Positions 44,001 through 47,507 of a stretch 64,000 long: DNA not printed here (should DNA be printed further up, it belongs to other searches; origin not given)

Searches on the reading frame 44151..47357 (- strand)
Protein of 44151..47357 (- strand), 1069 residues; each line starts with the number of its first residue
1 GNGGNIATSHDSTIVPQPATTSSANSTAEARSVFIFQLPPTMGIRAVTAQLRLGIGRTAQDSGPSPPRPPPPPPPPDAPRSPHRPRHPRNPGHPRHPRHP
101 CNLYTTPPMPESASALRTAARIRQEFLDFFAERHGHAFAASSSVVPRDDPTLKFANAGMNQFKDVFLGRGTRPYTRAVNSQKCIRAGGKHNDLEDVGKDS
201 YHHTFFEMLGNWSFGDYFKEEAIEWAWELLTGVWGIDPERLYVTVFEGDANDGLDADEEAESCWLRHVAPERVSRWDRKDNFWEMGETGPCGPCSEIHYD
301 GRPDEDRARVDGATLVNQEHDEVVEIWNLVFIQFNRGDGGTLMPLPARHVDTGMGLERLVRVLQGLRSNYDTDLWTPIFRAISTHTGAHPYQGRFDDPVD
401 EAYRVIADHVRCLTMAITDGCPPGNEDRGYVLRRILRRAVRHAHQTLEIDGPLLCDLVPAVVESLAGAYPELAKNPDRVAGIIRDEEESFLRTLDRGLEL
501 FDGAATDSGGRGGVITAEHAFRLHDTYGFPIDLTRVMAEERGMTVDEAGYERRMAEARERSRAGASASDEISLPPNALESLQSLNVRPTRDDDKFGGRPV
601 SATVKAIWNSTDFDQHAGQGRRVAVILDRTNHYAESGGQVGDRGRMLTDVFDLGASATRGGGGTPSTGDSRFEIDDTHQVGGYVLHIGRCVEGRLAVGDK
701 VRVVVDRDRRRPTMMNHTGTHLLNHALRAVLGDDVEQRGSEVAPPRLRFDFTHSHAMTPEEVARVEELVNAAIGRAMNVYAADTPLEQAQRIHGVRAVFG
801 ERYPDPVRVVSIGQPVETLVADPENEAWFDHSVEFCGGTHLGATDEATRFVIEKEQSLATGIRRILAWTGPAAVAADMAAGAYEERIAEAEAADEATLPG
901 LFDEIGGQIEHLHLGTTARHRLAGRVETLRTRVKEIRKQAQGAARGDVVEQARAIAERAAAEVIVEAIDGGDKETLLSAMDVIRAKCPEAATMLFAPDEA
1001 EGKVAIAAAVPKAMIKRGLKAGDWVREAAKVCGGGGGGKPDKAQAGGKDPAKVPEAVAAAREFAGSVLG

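Call 79: search_protein_families(library=pfam, proteins=[window:44151-47357:-], max_evalue=0.001)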
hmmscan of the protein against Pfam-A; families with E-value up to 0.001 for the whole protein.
window:44151-47357:- (1069 aa): 3 families
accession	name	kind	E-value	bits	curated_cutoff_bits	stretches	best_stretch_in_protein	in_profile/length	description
PF01411.24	tRNA-synt_2c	-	8.8e-197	655.4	30.3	1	122-709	2-552/552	tRNA synthetases class II (A)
PF02272.25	DHHA1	-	8.6e-16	58.7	25.9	1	962-1064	3-100/102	DHHA1 domain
PF07973.19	tRNA_SAD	-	2.7e-09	37.3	24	1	807-865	1-43/44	Threonyl and Alanyl tRNA synthetase second additional domain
